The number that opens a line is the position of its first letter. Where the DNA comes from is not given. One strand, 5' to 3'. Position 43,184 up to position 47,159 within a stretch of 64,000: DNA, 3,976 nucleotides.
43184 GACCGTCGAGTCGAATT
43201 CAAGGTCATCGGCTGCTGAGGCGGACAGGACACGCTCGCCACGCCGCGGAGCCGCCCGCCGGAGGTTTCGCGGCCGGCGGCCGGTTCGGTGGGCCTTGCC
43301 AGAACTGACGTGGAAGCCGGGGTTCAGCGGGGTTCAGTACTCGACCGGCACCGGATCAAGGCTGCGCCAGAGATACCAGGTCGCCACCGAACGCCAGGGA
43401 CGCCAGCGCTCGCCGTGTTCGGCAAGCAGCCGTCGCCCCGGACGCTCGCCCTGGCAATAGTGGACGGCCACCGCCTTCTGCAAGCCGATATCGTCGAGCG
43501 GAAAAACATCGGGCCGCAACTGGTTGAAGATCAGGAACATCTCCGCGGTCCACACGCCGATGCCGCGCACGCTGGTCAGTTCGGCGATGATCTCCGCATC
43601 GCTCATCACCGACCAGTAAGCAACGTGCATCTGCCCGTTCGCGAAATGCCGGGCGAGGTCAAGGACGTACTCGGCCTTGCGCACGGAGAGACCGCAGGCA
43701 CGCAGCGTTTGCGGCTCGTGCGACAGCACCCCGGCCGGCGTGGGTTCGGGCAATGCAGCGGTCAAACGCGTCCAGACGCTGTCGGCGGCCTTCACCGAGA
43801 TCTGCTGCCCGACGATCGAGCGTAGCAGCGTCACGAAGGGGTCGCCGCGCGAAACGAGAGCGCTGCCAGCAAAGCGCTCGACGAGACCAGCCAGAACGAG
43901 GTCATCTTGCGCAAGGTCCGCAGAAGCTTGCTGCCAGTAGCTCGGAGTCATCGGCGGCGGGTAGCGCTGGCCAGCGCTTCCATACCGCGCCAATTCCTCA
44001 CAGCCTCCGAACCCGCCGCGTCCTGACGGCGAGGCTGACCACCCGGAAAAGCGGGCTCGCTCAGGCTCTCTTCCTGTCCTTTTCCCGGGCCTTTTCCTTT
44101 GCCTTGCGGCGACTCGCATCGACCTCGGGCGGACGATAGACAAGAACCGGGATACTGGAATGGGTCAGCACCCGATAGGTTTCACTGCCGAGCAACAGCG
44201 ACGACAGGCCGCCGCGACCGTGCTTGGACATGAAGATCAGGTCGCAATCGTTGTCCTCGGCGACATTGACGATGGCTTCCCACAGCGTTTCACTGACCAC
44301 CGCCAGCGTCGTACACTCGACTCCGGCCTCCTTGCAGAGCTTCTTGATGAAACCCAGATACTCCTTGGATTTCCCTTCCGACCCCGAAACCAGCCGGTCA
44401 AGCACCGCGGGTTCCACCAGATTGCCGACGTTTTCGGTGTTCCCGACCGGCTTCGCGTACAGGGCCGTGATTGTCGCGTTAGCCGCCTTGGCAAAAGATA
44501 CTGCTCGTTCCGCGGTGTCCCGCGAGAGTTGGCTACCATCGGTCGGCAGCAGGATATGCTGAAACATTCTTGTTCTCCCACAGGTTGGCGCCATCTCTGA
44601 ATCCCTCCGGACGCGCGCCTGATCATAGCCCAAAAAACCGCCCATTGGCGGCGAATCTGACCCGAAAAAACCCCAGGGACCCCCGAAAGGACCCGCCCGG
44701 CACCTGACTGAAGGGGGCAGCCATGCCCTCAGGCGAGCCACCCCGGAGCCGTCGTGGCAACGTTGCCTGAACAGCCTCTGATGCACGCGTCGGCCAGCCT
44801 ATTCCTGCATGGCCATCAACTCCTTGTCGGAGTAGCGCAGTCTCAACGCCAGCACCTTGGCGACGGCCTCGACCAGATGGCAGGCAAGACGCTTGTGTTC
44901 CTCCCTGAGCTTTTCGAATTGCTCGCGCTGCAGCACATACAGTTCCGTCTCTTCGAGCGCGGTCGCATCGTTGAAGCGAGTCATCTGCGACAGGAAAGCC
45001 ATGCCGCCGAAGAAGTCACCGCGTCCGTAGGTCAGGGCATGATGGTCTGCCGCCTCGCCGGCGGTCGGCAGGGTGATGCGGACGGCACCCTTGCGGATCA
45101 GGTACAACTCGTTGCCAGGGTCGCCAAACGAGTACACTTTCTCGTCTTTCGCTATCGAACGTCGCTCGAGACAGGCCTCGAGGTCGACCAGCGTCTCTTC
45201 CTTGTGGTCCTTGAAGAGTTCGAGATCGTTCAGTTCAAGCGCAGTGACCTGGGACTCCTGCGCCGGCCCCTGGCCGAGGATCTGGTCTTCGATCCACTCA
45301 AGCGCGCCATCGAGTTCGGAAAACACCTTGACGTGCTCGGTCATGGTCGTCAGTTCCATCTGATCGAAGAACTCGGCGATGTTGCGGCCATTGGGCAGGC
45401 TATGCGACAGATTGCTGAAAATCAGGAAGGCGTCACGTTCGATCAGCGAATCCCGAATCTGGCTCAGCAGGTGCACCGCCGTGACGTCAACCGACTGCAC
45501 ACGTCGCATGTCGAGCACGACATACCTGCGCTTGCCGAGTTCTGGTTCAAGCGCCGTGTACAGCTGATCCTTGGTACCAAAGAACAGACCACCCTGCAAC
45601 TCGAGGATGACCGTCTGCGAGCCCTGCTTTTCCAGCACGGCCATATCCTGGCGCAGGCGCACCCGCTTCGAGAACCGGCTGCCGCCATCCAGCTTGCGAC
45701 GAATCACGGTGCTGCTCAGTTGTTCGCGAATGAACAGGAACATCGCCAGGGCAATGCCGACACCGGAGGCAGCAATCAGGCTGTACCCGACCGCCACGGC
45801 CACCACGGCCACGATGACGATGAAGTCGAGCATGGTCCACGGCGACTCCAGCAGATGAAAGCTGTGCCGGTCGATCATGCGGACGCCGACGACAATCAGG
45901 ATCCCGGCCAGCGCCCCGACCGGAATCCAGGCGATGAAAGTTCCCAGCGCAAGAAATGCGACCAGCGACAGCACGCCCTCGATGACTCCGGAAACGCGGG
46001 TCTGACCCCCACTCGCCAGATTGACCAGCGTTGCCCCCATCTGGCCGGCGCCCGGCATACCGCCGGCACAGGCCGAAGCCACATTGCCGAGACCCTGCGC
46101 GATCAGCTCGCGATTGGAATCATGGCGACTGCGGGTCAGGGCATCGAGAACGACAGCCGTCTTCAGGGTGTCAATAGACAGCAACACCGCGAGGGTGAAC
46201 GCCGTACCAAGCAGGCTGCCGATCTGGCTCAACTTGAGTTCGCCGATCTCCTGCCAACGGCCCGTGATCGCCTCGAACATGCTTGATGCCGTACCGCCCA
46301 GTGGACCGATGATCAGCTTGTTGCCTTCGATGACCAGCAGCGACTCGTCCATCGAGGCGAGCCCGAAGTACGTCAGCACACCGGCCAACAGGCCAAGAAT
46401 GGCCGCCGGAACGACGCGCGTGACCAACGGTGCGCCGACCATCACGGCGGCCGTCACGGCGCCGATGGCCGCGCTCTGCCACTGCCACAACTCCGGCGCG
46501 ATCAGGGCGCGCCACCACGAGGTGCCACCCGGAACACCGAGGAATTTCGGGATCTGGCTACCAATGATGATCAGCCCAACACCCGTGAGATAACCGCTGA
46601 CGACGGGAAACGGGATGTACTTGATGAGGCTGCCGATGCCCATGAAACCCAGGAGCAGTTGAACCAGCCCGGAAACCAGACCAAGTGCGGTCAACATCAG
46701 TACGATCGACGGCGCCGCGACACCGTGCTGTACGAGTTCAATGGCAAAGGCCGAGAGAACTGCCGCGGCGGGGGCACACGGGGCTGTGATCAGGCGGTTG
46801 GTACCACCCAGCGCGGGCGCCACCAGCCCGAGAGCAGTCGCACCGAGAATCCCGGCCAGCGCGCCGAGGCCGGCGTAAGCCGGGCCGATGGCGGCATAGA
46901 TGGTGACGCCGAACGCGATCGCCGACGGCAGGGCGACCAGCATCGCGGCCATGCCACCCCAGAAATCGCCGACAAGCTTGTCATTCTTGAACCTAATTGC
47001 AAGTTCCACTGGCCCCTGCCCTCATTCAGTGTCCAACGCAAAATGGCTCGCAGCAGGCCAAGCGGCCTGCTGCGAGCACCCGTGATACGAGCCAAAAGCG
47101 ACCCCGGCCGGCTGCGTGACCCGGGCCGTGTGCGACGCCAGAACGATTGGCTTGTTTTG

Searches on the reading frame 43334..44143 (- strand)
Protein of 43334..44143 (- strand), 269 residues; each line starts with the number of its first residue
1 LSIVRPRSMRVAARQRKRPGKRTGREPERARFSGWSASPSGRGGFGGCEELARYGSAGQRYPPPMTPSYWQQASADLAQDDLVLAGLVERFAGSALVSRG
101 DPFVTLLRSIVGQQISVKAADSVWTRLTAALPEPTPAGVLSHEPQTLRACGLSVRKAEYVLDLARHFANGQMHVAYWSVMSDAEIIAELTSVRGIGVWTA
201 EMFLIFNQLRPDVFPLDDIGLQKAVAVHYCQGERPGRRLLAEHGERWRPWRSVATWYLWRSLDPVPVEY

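Call 61: search_protein_families(library=pfam, max_evalue=0.001, proteins=[window:43334-44143:-])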
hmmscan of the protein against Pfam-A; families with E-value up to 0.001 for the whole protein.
window:43334-44143:- (269 aa): 1 family
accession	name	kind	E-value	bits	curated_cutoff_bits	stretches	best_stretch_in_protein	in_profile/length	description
PF00730.31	HhH-GPD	-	3.1e-15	56.9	26.2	1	108-248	2-107/108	HhH-GPD superfamily base excision DNA repair protein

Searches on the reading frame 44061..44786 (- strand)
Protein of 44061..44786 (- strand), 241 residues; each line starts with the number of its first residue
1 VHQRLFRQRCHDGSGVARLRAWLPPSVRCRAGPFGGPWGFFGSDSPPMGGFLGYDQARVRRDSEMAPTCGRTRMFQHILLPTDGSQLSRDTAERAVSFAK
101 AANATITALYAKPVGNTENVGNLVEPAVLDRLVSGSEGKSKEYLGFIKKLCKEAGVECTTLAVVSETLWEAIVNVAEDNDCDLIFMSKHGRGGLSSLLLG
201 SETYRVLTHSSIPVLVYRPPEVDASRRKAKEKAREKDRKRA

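Call 61: search_protein_families(library=pfam, max_evalue=0.001, proteins=[window:44061-44786:-])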
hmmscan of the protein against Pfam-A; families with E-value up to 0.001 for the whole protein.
window:44061-44786:- (241 aa): 1 family
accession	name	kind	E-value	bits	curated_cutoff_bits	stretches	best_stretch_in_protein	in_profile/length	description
PF00582.32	Usp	-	8.3e-29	101.4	24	1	74-218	1-141/141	Universal stress protein family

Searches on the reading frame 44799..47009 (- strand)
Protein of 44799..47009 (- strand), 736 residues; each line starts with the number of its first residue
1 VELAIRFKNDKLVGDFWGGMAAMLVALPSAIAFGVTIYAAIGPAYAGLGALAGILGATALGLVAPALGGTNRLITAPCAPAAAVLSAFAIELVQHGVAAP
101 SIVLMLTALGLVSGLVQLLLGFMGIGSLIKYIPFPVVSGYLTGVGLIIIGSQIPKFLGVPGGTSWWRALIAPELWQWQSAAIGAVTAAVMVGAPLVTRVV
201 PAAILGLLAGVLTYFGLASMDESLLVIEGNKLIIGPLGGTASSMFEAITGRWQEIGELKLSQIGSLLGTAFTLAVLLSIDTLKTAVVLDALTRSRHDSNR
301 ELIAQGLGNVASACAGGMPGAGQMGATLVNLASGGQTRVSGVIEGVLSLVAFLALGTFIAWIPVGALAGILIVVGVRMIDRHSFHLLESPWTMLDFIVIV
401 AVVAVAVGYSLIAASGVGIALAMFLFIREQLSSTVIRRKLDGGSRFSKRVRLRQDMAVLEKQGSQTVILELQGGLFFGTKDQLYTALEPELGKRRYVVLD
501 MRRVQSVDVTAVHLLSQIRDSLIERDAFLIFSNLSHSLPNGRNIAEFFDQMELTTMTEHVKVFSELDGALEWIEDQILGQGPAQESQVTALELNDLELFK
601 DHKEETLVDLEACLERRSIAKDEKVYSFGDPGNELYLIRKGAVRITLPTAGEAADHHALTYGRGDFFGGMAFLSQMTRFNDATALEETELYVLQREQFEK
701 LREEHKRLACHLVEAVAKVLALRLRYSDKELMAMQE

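Call 7: search_protein_families(library=pfam, proteins=[window:44799-47009:-])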
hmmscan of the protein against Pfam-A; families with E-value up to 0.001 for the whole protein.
window:44799-47009:- (736 aa): 4 families
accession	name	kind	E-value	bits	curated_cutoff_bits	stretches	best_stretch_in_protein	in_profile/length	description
PF00916.26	Sulfate_transp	-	9.8e-46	156.7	23.2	1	12-401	1-379/380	Sulfate permease family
PF00027.35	cNMP_binding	-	5.6e-17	61.9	27.5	1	617-705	2-89/89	Cyclic nucleotide-binding domain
PF01740.26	STAS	-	3.5e-12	46.5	22.6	1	465-551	9-97/106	STAS domain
PF13466.11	STAS_2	-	0.00066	20.2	29.2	0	469-525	1-57/80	STAS domain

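Call 34: search_protein_families(library=ncbifam, max_evalue=0.001, proteins=[window:44799-47009:-])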
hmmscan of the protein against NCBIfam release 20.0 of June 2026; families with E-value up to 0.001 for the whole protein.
window:44799-47009:- (736 aa): 9 families
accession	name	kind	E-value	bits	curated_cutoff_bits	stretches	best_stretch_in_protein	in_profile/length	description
NF050096.1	BicarbTportBicA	equivalog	1.1e-59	202.5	880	1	2-524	2-501/547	bicarbonate transporter BicA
NF008660.1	PRK11660.1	equivalog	1.4e-59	201.9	614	1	7-536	24-534/572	C4-dicarboxylic acid transporter DauA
TIGR00815.1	sulP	subfamily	8.8e-51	173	380.45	1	8-536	10-538/565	sulfate permease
NF041163.2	encap_f2b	equivalog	7.2e-10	38.6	400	1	583-718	63-199/450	family 2B encapsulin nanocompartment shell protein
NF008732.0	PRK11753.1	equivalog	3.6e-06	26.6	266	1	603-727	12-132/214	cAMP-activated global transcriptional regulator CRP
TIGR03896.1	cyc_nuc_ocin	subfamily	3.2e-05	23.5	161.05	1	614-726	8-123/317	bacteriocin-type transport-associated protein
TIGR03697.1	NtcA_cyano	equivalog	0.00077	19.3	244.95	0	625-717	4-97/193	global nitrogen regulator NtcA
NF058543.1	ActPatMycb56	equivalog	0.0008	18.3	460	0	596-703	1-106/317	acetyltransferase Pat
TIGR00377.1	ant_ant_sig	superfamily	0.00096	19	53.45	0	461-553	8-102/108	anti-sigma factor antagonist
